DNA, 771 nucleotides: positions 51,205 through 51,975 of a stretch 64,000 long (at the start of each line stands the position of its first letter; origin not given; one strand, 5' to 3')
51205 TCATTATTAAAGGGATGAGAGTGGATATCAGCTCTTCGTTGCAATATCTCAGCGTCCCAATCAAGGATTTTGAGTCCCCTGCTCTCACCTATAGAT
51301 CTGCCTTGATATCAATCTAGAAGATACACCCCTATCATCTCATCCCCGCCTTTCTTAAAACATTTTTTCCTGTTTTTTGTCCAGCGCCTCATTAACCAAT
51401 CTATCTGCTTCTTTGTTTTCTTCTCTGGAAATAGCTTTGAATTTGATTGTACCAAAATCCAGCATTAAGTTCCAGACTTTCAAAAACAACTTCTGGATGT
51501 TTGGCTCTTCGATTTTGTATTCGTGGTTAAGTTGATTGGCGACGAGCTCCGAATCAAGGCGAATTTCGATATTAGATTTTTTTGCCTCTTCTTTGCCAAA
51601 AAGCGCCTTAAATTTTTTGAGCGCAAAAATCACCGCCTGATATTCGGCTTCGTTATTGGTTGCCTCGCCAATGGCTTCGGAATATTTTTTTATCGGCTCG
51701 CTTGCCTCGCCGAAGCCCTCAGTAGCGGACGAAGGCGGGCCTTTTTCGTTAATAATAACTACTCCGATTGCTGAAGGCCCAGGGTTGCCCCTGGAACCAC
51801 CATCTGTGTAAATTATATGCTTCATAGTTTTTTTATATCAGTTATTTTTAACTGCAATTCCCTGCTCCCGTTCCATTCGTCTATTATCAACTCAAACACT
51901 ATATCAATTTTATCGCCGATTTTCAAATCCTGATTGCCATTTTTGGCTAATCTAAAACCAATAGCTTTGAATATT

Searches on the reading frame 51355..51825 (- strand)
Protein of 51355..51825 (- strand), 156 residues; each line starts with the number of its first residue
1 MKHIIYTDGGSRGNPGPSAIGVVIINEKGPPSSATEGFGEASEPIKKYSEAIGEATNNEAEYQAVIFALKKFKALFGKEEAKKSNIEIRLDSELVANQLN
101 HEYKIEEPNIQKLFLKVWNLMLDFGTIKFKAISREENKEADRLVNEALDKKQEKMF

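Call 10: search_protein_families(library=pfam, max_evalue=10, proteins=[window:51355-51825:-])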
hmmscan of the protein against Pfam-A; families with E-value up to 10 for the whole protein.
window:51355-51825:- (156 aa): 2 families
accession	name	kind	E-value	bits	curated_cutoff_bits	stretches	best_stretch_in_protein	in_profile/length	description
PF13456.12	RVT_3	-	1.1e-15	58.1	21.6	1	7-147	2-123/123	Reverse transcriptase-like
PF00075.30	RNase_H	-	3.6e-11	43.9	25.8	1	3-147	4-139/141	RNase H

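Call 11: find_encoding_contigs(protein=window:51355-51825:-, flank=6000, max_places=10)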
Protein window:51355-51825:- (156 aa): 3 contigs read that carry it; 3 places shown.
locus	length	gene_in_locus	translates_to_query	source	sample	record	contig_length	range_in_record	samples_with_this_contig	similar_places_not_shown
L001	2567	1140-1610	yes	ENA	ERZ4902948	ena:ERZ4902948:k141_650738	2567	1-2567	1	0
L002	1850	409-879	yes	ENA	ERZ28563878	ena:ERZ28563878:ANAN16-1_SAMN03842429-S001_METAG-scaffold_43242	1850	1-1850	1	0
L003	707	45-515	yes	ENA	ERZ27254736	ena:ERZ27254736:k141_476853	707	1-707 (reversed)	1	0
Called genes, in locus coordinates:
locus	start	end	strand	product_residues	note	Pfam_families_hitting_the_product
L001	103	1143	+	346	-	PF02272:DHHA1, PF17768:RecJ_OB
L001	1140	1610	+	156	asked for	PF00075:RNase_H, PF13456:RVT_3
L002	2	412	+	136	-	?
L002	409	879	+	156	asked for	PF00075:RNase_H, PF13456:RVT_3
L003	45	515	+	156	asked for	PF00075:RNase_H, PF13456:RVT_3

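Call 12: find_homologous_proteins(query=window:51355-51825:-)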
Query window:51355-51825:- (156 aa): 7995 proteins with E <= 0.001 among 8000 candidates; the best 120 are listed.
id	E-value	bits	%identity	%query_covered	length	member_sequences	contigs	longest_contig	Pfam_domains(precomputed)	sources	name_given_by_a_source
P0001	7.2e-95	333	100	100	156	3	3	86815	PF13456.13,PF00075.31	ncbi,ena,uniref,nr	ncbi:MAG: hypothetical protein A2Y98_02405 [Candidatus Portnoybacteria bacterium RBG_19FT_COMBO_36_7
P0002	1.1e-70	254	76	97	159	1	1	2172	PF13456.13,PF00075.31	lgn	-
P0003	8.7e-65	235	79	100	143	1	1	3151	PF13456.13,PF00075.31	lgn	-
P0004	3.0e-64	234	77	100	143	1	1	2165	PF13456.13,PF00075.31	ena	-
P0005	3.0e-63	230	78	100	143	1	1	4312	PF13456.13,PF00075.31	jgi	jgi:ribonuclease HI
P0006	9.7e-63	229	75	100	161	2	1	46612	PF13456.13,PF00075.31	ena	-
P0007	3.9e-62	227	78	100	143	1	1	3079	PF13456.13,PF00075.31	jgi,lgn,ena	-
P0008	8.1e-62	226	73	100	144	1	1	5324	PF13456.13,PF00075.31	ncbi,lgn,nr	ncbi:MAG: ribonuclease HI family protein [Candidatus Portnoybacteria bacterium]|nr:ribonuclease HI f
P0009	1.1e-61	225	67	100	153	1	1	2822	PF13456.13,PF00075.31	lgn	-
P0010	1.1e-61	225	67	100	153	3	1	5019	PF13456.13,PF00075.31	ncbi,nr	ncbi:ribonuclease HI family protein [Patescibacteria group bacterium]|nr:ribonuclease HI family prot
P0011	1.9e-61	224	76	100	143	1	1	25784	PF13456.13,PF00075.31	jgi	-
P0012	3.1e-61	224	69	99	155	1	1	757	PF13456.13,PF00075.31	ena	-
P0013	4.2e-61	223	76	100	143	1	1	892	PF13456.13,PF00075.31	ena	-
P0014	6.2e-61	223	71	100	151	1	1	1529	PF13456.13,PF00075.31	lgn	-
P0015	1.0e-60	222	73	100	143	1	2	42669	PF13456.13,PF00075.31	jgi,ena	jgi:ribonuclease HI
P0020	3.1e-60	221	72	100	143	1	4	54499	PF13456.13,PF00075.31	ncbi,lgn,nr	ncbi:MAG: ribonuclease HI family protein [Candidatus Portnoybacteria bacterium]|nr:ribonuclease HI f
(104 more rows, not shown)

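Call 14: find_related_loci(query=window:51355-51825:-, collection=genome_contigs, flank=4000)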
Query window:51355-51825:- (156 aa) in genome_contigs; peptide patterns used: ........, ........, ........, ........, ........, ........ (x = any residue, [..] = any of these).
599 stretches matched a pattern (row limit reached: there are more); 545 encode a relative of the query (tblastn E <= 1e-3); the best 80 are kept; 80 distinct loci.
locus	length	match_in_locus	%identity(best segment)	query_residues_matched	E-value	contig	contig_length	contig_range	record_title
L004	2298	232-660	68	1-156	6e-70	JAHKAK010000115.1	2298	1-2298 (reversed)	MAG: Patescibacteria group bacterium isolate Undefined_mixed_planktonic.mb.35 Undefined_mixed_pl.mb.35_k141_1372178, who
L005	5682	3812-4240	67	1-156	4e-67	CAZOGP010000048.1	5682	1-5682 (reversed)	MAG TPA_asm: uncultured Candidatus Saccharibacteria bacterium isolate binchicken_co387_482 genome assembly, contig: NODE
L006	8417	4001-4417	66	1-152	3e-65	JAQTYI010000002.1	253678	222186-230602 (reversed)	MAG: Candidatus Portnoybacteria bacterium isolate STC_33 NODE_84_length_253678_cov_5.982272_Sandtown_C, whole genome sho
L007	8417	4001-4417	68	1-152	3e-64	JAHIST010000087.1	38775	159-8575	MAG: Patescibacteria group bacterium isolate MM_PC_MetaG.mb.188 MM_PC_MetaG.mb.188_k141_1786916, whole genome shotgun se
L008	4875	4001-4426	67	1-155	1e-63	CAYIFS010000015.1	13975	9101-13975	MAG TPA_asm: uncultured Candidatus Saccharibacteria bacterium isolate ERP119705_co18_679 genome assembly, contig: NODE_5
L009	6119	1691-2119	65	1-156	6e-63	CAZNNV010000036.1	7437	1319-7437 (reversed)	MAG TPA_asm: uncultured Candidatus Saccharibacteria bacterium isolate SRP050083_co1_313 genome assembly, contig: NODE_52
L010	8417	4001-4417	63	1-152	2e-62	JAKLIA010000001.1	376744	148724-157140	MAG: Patescibacteria group bacterium isolate RA.bin76 RA.bin76_1, whole genome shotgun sequence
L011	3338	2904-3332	63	1-156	1e-61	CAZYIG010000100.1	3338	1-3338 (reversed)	MAG TPA_asm: uncultured Candidatus Saccharibacteria bacterium isolate SRP062349_co4_58 genome assembly, contig: NODE_119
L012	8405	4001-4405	69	2-149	1e-60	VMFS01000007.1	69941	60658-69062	MAG: Parcubacteria group bacterium Gr01-1014_30 G01um101430_scaffold_403, whole genome shotgun sequence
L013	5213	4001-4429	62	1-156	6e-60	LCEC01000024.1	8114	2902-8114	MAG: Parcubacteria group bacterium GW2011_GWB1_42_6 UV34_C0024, whole genome shotgun sequence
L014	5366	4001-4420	65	6-156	1e-58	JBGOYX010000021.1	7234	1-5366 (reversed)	MAG: Candidatus Paceibacteria bacterium isolate OBJ_0618_130150_33 k141_7238314_length_7234_cov_10.6512, whole genome sh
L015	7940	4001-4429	61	1-156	1e-57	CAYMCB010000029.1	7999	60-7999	MAG TPA_asm: uncultured Candidatus Saccharibacteria bacterium isolate binchicken_co265_335 genome assembly, contig: NODE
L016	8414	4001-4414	63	1-151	3e-57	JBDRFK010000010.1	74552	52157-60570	MAG: bacterium isolate MEGAHIT-group-1.37 k141_7428616, whole genome shotgun sequence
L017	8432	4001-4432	62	2-156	2e-57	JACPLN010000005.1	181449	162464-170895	MAG: Candidatus Nealsonbacteria bacterium isolate NC_groundwater_522_Ag_S-0.1um_41_12 S35_SO-1_scaffold_172296, whole ge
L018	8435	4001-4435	58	1-156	5e-57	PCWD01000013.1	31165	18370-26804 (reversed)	MAG: Parcubacteria group bacterium CG11_big_fil_rev_8_21_14_0_20_39_14 CG11_8_21_14_0.20_scaffold_698_c, whole genome sh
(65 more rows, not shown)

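Call 16: find_related_loci(query=window:51355-51825:-, collection=metagenome_contigs, flank=2500)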
Query window:51355-51825:- (156 aa) in metagenome_contigs; peptide patterns used: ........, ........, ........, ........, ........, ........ (x = any residue, [..] = any of these).
598 stretches matched a pattern (row limit reached: there are more); 563 encode a relative of the query (tblastn E <= 1e-3); the best 80 are kept; 80 distinct loci.
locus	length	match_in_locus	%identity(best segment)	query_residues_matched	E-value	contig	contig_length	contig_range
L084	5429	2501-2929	75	1-156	2e-74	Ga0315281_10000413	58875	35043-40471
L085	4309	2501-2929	73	1-156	6e-72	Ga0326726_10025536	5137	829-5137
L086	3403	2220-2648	72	1-156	1e-71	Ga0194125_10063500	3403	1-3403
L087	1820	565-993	72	1-156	8e-72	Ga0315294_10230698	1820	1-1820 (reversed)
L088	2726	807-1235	71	1-156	9e-70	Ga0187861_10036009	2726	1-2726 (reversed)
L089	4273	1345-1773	72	1-156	3e-69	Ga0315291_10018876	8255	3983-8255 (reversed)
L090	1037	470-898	68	1-156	5e-74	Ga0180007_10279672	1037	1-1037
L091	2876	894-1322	66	1-156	3e-69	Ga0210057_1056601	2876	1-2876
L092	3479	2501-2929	69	1-156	4e-68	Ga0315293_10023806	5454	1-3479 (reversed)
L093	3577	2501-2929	68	1-156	2e-67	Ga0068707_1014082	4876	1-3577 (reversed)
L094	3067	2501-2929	68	1-156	2e-67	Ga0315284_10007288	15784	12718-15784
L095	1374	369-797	67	1-156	2e-70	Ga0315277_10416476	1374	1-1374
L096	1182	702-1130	65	1-156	1e-69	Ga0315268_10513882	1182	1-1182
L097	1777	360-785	65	2-156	1e-66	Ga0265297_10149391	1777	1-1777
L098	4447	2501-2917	68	1-152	1e-64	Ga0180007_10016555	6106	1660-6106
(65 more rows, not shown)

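Call 22: find_encoding_contigs(protein=P0003, flank=2500, max_places=3)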
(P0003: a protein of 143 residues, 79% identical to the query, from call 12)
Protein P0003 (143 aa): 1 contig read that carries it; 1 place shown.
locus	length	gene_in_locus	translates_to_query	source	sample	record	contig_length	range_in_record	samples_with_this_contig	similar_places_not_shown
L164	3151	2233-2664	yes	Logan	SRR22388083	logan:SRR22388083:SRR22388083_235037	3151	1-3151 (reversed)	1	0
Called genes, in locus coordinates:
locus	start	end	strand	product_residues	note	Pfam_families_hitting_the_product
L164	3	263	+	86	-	?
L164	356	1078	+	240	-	-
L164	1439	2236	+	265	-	PF00078:RVT_1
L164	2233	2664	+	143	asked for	PF00075:RNase_H, PF13456:RVT_3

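Call 23: find_encoding_contigs(protein=P0005, flank=2500, max_places=3)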
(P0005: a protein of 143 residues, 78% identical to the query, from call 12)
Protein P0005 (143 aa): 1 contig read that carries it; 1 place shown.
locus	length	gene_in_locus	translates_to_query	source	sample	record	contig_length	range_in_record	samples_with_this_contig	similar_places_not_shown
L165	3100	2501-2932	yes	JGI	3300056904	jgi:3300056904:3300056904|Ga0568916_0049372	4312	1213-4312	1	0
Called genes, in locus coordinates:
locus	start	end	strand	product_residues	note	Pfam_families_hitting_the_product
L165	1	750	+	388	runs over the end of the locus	PF00162:PGK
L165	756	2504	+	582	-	PF01368:DHH, PF02272:DHHA1, PF17768:RecJ_OB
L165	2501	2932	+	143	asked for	PF00075:RNase_H, PF13456:RVT_3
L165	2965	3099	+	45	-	?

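Call 24: find_encoding_contigs(protein=P0007, flank=2500, max_places=3)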
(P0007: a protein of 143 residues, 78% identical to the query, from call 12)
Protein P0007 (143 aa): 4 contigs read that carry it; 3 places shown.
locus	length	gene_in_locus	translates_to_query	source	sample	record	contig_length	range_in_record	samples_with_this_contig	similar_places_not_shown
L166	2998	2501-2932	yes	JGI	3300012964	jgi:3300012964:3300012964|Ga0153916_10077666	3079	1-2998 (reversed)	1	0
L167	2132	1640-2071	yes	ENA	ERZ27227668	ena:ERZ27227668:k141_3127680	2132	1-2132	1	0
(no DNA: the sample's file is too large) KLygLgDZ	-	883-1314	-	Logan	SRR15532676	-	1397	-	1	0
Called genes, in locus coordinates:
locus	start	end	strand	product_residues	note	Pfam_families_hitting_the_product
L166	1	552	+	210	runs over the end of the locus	?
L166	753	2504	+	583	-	PF01368:DHH, PF02272:DHHA1, PF17768:RecJ_OB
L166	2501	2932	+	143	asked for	PF00075:RNase_H, PF13456:RVT_3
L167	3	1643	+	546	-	?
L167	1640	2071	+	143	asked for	PF00075:RNase_H, PF13456:RVT_3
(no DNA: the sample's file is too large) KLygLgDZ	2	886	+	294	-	?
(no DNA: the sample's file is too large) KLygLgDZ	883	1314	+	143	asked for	PF00075:RNase_H, PF13456:RVT_3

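Call 25: find_encoding_contigs(protein=P0002, flank=2500, max_places=3)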
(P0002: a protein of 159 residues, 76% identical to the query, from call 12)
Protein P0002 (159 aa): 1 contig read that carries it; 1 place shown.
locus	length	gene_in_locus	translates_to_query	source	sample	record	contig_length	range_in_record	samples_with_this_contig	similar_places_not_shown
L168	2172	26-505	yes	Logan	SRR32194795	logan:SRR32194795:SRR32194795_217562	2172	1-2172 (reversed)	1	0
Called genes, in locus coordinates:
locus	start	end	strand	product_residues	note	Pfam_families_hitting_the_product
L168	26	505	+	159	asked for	PF00075:RNase_H, PF13456:RVT_3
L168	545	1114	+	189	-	PF04542:Sigma70_r2, PF08281:Sigma70_r4_2, PF04545:Sigma70_r4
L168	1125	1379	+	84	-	PF04193:PQ-loop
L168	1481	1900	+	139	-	-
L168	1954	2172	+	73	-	?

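Call 41: find_encoding_contigs(protein=P0004, flank=2500, max_places=3)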
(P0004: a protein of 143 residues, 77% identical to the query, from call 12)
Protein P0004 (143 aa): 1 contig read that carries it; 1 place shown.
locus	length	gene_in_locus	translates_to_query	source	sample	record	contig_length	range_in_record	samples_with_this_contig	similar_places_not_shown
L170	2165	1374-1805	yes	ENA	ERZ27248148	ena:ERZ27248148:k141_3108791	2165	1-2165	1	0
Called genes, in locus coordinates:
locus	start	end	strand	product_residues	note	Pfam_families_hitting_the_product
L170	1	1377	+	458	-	?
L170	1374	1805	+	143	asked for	PF00075:RNase_H, PF13456:RVT_3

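Call 42: find_encoding_contigs(protein=P0011, flank=2500, max_places=3)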
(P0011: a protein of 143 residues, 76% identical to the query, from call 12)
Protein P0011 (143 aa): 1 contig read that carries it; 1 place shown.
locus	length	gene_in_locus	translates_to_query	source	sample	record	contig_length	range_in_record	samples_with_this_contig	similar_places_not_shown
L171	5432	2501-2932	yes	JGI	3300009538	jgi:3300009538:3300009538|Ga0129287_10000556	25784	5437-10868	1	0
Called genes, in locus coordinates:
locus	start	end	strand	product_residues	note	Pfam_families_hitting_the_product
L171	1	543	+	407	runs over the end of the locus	PF00162:PGK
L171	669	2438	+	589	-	PF01368:DHH, PF02272:DHHA1, PF17768:RecJ_OB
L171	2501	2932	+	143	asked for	PF00075:RNase_H, PF13456:RVT_3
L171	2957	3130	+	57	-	-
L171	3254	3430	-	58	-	-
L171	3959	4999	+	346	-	PF13384:HTH_23 (faint), PF13518:HTH_28, PF13551:HTH_29 (weak), PF13565:HTH_32, PF00665:rve, PF13683:rve_3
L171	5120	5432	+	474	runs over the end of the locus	PF13727:CoA_binding_3, PF02397:Bac_transf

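Call 43: find_encoding_contigs(protein=P0006, flank=2500, max_places=3)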
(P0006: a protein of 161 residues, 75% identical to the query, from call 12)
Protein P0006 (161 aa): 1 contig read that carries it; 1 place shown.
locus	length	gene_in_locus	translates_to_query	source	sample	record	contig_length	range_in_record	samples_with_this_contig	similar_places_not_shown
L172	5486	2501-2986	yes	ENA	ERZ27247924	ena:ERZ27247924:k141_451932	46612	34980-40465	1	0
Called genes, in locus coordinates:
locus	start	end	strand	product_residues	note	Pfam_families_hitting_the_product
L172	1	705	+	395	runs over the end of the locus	PF00162:PGK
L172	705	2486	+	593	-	PF01368:DHH, PF02272:DHHA1, PF17768:RecJ_OB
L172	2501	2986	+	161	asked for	PF00075:RNase_H, PF13456:RVT_3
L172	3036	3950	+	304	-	PF00188:CAP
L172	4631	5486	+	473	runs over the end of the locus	PF13727:CoA_binding_3 (weak), PF02397:Bac_transf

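Call 52: find_encoding_contigs(protein=P0008, flank=2000, max_places=3)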
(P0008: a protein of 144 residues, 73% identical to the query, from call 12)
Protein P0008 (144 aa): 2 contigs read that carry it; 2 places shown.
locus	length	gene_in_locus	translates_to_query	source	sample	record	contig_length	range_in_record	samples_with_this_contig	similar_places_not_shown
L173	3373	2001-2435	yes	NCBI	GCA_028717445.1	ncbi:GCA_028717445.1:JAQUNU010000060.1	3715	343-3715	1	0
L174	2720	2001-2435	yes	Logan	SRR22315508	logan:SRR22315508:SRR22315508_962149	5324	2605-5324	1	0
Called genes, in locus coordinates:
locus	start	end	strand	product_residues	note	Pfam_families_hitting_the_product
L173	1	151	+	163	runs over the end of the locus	PF00162:PGK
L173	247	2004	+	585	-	PF01368:DHH, PF02272:DHHA1, PF17768:RecJ_OB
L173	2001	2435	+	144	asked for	PF00075:RNase_H, PF13456:RVT_3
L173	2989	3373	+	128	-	?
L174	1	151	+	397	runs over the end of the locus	PF00162:PGK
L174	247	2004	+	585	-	PF01368:DHH, PF02272:DHHA1, PF17768:RecJ_OB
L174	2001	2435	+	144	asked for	PF00075:RNase_H, PF13456:RVT_3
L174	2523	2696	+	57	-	-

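Call 53: find_encoding_contigs(protein=P0020, flank=2000, max_places=4)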
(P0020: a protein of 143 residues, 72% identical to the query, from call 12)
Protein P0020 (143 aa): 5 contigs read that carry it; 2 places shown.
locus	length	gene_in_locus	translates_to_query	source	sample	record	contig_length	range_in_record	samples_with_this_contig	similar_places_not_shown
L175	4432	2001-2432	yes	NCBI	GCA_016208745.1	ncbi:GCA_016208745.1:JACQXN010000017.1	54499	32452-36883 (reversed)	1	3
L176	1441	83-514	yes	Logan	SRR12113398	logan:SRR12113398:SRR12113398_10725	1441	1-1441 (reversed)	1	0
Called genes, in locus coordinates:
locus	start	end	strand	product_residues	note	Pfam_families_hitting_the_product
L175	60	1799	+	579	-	PF01368:DHH, PF02272:DHHA1, PF17768:RecJ_OB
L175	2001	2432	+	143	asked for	PF00075:RNase_H, PF13456:RVT_3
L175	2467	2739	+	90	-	-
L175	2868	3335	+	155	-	PF04024:PspC, PF22570:LiaF-TM, PF18917:LiaI-LiaF-like_TM1 (weak)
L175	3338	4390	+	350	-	PF18917:LiaI-LiaF-like_TM1 (weak), PF10988:DUF2807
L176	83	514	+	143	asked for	PF00075:RNase_H, PF13456:RVT_3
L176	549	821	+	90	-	-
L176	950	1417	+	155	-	PF04024:PspC, PF22570:LiaF-TM, PF18917:LiaI-LiaF-like_TM1 (weak)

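Call 54: find_encoding_contigs(protein=P0015, flank=2000, max_places=3)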
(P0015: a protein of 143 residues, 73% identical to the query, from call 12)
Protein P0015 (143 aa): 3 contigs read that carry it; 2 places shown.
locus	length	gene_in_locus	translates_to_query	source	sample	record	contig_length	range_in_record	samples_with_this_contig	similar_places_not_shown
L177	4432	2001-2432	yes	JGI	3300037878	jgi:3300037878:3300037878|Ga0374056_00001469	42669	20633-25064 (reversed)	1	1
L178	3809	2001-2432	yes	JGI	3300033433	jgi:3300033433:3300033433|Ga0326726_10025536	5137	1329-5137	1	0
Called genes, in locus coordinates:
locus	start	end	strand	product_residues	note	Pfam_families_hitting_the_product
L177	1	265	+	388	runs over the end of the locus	PF00162:PGK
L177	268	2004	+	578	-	PF01368:DHH, PF02272:DHHA1, PF17768:RecJ_OB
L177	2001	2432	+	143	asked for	PF00075:RNase_H, PF13456:RVT_3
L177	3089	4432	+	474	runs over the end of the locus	PF13727:CoA_binding_3, PF02397:Bac_transf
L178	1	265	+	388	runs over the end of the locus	PF00162:PGK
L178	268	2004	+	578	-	PF01368:DHH, PF02272:DHHA1, PF17768:RecJ_OB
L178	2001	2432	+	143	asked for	PF00075:RNase_H, PF13456:RVT_3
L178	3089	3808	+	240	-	?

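Call 83: search_protein_families(library=padloc, max_evalue=0.001, proteins=[L164:1439-2236:+, L164:356-1078:+])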
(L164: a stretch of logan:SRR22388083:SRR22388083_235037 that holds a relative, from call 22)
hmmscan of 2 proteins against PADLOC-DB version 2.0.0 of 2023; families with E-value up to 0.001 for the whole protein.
L164:1439-2236:+ (265 aa): 82 families (the best 25 are shown)
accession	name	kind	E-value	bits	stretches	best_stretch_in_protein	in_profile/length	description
PDLC01136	RT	-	5.2e-40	135.5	1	10-202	82-258/263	RT (reverse transcriptase)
PDLC02063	Cas1_IIIb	-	1.9e-36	123.8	1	6-222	82-293/617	-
PDLC03754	RT_UG17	-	9.4e-29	98.5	1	42-231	112-299/429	DRT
PDLC03764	RT_UG26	-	1.4e-27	94.5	1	20-233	92-303/398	DRT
PDLC03768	Drt3a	-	8e-27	92.7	1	46-222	123-286/411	DRT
PDLC03779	RT_UG4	-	6e-26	89.3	1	49-226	102-283/307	DRT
PDLC03778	RT_UG39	-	5.4e-23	79.8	2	106-187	286-366/541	DRT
PDLC02175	Drt3a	-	7.7e-22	76.1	1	59-202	105-259/417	-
PDLC03785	RT_UG9_large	-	2.5e-21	73.7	1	10-234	317-531/772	DRT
PDLC03761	RT_UG23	-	3.4e-21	73.4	1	24-193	94-266/489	DRT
PDLC03759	RT_UG21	-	4.4e-21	73.2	1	43-190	122-266/503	DRT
PDLC02174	Drt3a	-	5.1e-21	73.4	1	58-222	105-278/403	-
PDLC03775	RT_UG36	-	8.5e-21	72.4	1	59-187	139-265/557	DRT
PDLC03758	RT_UG20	-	1.4e-20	71.9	1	44-189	126-268/511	DRT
PDLC03774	RT_UG35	-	2e-19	67.3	1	47-188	444-585/938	DRT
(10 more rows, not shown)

L164:356-1078:+ (240 aa): 0 families

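Call 84: search_protein_families(library=ncbifam, max_evalue=0.001, proteins=[L164:1439-2236:+, L164:356-1078:+, L171:2957-3130:+])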
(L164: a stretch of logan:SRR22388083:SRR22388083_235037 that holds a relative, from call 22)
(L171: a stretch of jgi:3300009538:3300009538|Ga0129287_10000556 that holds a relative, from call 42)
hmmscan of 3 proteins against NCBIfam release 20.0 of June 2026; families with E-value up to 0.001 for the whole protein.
L164:1439-2236:+ (265 aa): 8 families
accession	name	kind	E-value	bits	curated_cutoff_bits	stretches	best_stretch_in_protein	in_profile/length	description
TIGR04416.1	group_II_RT_mat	equivalog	1.5e-39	136.2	300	1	10-230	76-297/353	group II intron reverse transcriptase/maturase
NF041747.1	Drt3a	equivalog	3.8e-22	79.2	200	1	59-223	107-278/412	antiviral reverse transcriptase Drt3a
NF038233.2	retron_St85_RT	exception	9.8e-17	61.1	235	1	60-252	86-276/289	retron St85 family RNA-directed DNA polymerase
NF041746.1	Drt2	equivalog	4.4e-14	52.5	390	1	107-226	217-345/416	antiviral reverse transcriptase Drt2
NF041749.1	Drt4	equivalog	8.3e-09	34.9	450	1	95-189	176-267/489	antiviral reverse transcriptase Drt4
TIGR04499.1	abortive_AbiA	subfamily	2.4e-06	26.5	250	1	47-183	130-285/615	AbiA family abortive infection protein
NF041750.1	Drt5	equivalog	4.7e-06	25.8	550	1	44-186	108-248/484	antiviral reverse transcriptase Drt5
NF042941.1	Retron_TIR_antiphage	equivalog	0.00011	21.1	600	1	60-167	89-195/464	TIR domain-containing anti-phage reverse transcriptase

L164:356-1078:+ (240 aa): 0 families

L171:2957-3130:+ (57 aa): 0 families
